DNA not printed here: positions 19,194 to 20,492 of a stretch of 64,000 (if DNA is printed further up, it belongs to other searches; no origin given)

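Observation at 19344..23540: Two paralogous ~320-aa proteins of unknown function bracket fixC-fixX; paralog A has a start/stop-overlapping 69-aa partner ORF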

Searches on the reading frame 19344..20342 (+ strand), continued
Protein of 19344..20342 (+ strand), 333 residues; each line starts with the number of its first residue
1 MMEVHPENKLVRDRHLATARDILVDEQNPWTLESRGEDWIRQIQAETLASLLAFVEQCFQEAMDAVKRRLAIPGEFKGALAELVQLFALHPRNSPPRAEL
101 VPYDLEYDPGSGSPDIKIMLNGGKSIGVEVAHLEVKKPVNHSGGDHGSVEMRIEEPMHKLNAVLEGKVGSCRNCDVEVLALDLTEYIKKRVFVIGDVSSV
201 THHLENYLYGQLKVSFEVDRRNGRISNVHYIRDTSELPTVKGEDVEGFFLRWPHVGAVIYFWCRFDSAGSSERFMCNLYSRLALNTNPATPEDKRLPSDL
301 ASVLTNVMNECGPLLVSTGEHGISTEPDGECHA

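Call 59: search_protein_families(library=pfam, proteins=[L010:11854-12834:+, L010:9387-9734:+, L001:11095-11856:-], max_evalue=0.01)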
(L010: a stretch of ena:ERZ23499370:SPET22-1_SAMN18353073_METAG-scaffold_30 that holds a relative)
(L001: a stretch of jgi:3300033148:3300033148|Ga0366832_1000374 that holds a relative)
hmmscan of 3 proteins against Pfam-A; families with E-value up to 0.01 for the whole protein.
L010:11854-12834:+ (327 aa): 0 families

L010:9387-9734:+ (116 aa): 0 families

L001:11095-11856:- (253 aa): 0 families

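Call 96: search_protein_families(library=padloc, proteins=[L010:11854-12834:+, L001:11095-11856:-, L001:12647-14587:-, L001:4159-4809:+, L013:4071-5585:-, L013:1195-2268:-, L010:2720-3343:-, L010:3352-6534:-], max_evalue=0.001)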
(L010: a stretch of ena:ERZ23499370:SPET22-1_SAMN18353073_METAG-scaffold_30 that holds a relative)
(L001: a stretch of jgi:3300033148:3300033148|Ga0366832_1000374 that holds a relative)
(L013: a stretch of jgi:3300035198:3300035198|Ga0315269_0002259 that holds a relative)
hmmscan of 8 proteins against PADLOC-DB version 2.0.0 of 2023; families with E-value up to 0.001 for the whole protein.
L010:11854-12834:+ (327 aa): 0 families

L001:11095-11856:- (253 aa): 0 families

L001:12647-14587:- (646 aa): 0 families

L001:4159-4809:+ (217 aa): 0 families

L013:4071-5585:- (504 aa): 0 families

L013:1195-2268:- (357 aa): 0 families

L010:2720-3343:- (207 aa): 2 families
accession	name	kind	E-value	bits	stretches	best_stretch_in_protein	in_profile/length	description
PDLC04353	PDC-M04A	-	2e-12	45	1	2-200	7-204/232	-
PDLC05033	PDC-S51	-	0.00052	17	0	141-181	269-309/376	-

L010:3352-6534:- (1060 aa): 19 families
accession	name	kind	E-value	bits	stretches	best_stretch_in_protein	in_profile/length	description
PDLC03610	REase_MTase_IIG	-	9.1e-257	853.1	1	17-1050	3-1068/1096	Type IIG restriction enzyme-methyltransferase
PDLC03631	REase_MTase_IIG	-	2.7e-109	364.6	1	24-1025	12-992/1086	Type IIG restriction enzyme-methyltransferase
PDLC03597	REase_MTase_IIG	-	1.2e-54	183.4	1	305-953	855-1505/1646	Type IIG restriction enzyme-methyltransferase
PDLC03051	REase_MTase_I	-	1.8e-50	169.2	1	311-953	845-1470/1591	Type I restriction enzyme-methyltransferase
PDLC03621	REase_MTase_IIG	-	2.6e-47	159.5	1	314-1032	287-972/1024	Type IIG restriction enzyme-methyltransferase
PDLC04134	mad2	-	1.8e-09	34.9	1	236-607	185-430/492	mads_2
PDLC03021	MTase_I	-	6e-09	33.2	1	307-428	142-245/491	Type I methyltransferase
PDLC03025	MTase_I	-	1.1e-07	29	1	311-428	144-239/569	Type I methyltransferase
PDLC03630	REase_MTase_IIG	-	5.8e-07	25.7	1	324-416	363-454/1100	Type IIG restriction enzyme-methyltransferase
PDLC03026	MTase_I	-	7.5e-07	26.6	1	258-428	83-225/487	Type I methyltransferase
PDLC03338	MTase_II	-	2.2e-06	24.7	1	323-416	122-201/604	Type II methyltransferase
PDLC03030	MTase_I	-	1e-05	22.2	1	329-416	328-406/670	Type I methyltransferase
PDLC03335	MTase_II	-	1.4e-05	21.9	1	276-460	30-189/607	Type II methyltransferase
PDLC03029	MTase_I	-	2.6e-05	20.9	1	284-428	137-256/661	Type I methyltransferase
PDLC03250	MTase_II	-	4e-05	20.5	1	311-394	147-220/775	Type II methyltransferase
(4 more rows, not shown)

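Call 100: search_solved_structures(query=L010:11854-12834:+, max_evalue=1, show_alignments=2)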
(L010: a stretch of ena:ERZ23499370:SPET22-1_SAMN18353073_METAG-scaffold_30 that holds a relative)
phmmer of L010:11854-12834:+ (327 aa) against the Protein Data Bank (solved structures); distinct sequences matched with E-value up to 1: 0.

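Call 101: search_protein_families(library=ncbifam, proteins=[L010:11854-12834:+, L010:9387-9734:+], max_evalue=0.01)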
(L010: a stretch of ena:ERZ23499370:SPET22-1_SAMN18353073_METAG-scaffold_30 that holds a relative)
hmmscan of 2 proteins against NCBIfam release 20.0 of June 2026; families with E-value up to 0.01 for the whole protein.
L010:11854-12834:+ (327 aa): 0 families

L010:9387-9734:+ (116 aa): 1 family
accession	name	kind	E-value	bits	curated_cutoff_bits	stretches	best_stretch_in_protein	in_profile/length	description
NF047646.1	REP_Tyr_transpos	equivalog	4.1e-08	33.2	80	1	34-104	7-68/146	REP-associated tyrosine transposase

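Call 103: find_encoding_contigs(protein=P0035, flank=8000, max_places=2)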
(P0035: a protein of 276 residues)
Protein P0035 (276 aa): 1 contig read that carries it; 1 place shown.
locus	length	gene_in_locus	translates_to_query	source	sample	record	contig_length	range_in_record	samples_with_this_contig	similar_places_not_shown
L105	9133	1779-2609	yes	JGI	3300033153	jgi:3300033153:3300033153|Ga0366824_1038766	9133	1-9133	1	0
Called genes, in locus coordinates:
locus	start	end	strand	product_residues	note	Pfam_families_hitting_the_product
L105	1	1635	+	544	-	?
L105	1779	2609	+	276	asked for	-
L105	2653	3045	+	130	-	PF05635:23S_rRNA_IVP, PF22296:bAvd (weak)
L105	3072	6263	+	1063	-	PF13091:PLDc_2, PF04851:ResIII (faint), PF00176:SNF2-rel_dom (faint), PF00271:Helicase_C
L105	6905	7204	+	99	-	-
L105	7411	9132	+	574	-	?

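Call 104: find_encoding_contigs(protein=P0038, flank=8000, max_places=2)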
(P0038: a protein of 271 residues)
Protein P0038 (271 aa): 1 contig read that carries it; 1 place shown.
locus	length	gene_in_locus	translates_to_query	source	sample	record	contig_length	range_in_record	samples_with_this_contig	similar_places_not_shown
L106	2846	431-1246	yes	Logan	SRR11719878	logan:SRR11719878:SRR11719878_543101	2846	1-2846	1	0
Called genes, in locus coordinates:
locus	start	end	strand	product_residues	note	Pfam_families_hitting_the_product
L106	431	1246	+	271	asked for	-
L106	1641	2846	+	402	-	?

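Call 105: search_protein_families(library=padloc, proteins=[L105:1-1632:+, L105:2653-3042:+, L105:3072-6260:+, L105:6905-7201:+, L105:7411-9132:+, L106:1641-2846:+], max_evalue=0.001)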
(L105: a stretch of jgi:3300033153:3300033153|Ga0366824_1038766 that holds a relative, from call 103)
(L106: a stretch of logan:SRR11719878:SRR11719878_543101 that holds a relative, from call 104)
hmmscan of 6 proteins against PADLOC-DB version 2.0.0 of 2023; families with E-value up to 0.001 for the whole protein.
L105:1-1632:+ (544 aa): 36 families (the best 25 are shown)
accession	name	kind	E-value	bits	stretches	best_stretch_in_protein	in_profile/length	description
PDLC03612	REase_MTase_IIG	-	8.7e-20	68.5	1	22-466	787-1205/1247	Type IIG restriction enzyme-methyltransferase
PDLC03609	REase_MTase_IIG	-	2.2e-18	63.5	1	22-176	542-671/1066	Type IIG restriction enzyme-methyltransferase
PDLC03366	MTase_II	-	4.5e-18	63.3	2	31-169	100-224/568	Type II methyltransferase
PDLC03606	REase_MTase_IIG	-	3.2e-15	53.4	1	28-174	446-580/935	Type IIG restriction enzyme-methyltransferase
PDLC03604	REase_MTase_IIG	-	5e-14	49.3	1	25-178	522-656/1011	Type IIG restriction enzyme-methyltransferase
PDLC03596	REase_MTase_IIG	-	6.2e-13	45.7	1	20-184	693-835/1148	Type IIG restriction enzyme-methyltransferase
PDLC03267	MTase_II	-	2e-12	44.8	1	34-186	102-236/539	Type II methyltransferase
PDLC03313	MTase_II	-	1.4e-11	41.7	1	34-174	140-257/563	Type II methyltransferase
PDLC02643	DrmMI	-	4.7e-11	39.3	1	19-162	849-974/1347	DrmMI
PDLC03601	REase_MTase_IIG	-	1.2e-10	37.9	1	77-178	690-790/1110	Type IIG restriction enzyme-methyltransferase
PDLC03629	REase_MTase_IIG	-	3.4e-09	33.1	1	25-166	558-686/1182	Type IIG restriction enzyme-methyltransferase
PDLC02644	DrmMI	-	6.7e-09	32.2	1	19-149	361-476/988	DrmMI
PDLC03614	REase_MTase_IIG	-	7.3e-09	31.7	1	7-50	917-960/1584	Type IIG restriction enzyme-methyltransferase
PDLC03335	MTase_II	-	3e-08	30.8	1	29-214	186-348/607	Type II methyltransferase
PDLC03315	MTase_II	-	4.4e-08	30.4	1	95-167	167-239/502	Type II methyltransferase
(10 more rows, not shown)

L105:2653-3042:+ (130 aa): 0 families

L105:3072-6260:+ (1063 aa): 44 families (the best 25 are shown)
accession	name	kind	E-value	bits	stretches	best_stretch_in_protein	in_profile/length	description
PDLC01075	C3a139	-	8e-74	247.5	2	440-810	416-774/948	HKD+Snf2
PDLC02621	DrmD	-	9.8e-33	111.4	2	442-866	329-724/1040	DrmD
PDLC02623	DrmD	-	8.7e-31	104.5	1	585-875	455-730/1040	DrmD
PDLC02193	PLD_Helicase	-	6e-29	98.8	2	619-798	645-830/905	-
PDLC00659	HmaA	-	2.2e-27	93.4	1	511-778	348-624/1176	SNF2 helicase / DEAD-box helicase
PDLC02500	BrxHI|BrxHII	-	1.7e-24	84.4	1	614-784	435-593/933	BrxHI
PDLC02843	DpdE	-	1.1e-21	74.6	2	642-764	548-664/1091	DpdE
PDLC02619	DrmD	-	1.5e-20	71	1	651-771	404-541/872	DrmD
PDLC02840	DpdE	-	6.5e-20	69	2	637-770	532-661/1091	DpdE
PDLC02572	DrmA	-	1.1e-19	67.9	1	524-768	382-626/1043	DrmA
PDLC02633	DrmD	-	3.2e-19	66.4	1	533-782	396-647/839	DrmD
PDLC02632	DrmD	-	4.2e-18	63.2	2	537-778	398-639/662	DrmD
PDLC02707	PbeA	-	2.9e-17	60.5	1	24-325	23-309/672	PbeA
PDLC02704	PbeA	-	1.1e-16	58.6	1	26-323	24-313/682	PbeA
PDLC02853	DpdE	-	2.5e-16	56.8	1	639-848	463-685/985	DpdE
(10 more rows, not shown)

L105:6905-7201:+ (99 aa): 0 families

L105:7411-9132:+ (574 aa): 0 families

L106:1641-2846:+ (402 aa): 0 families
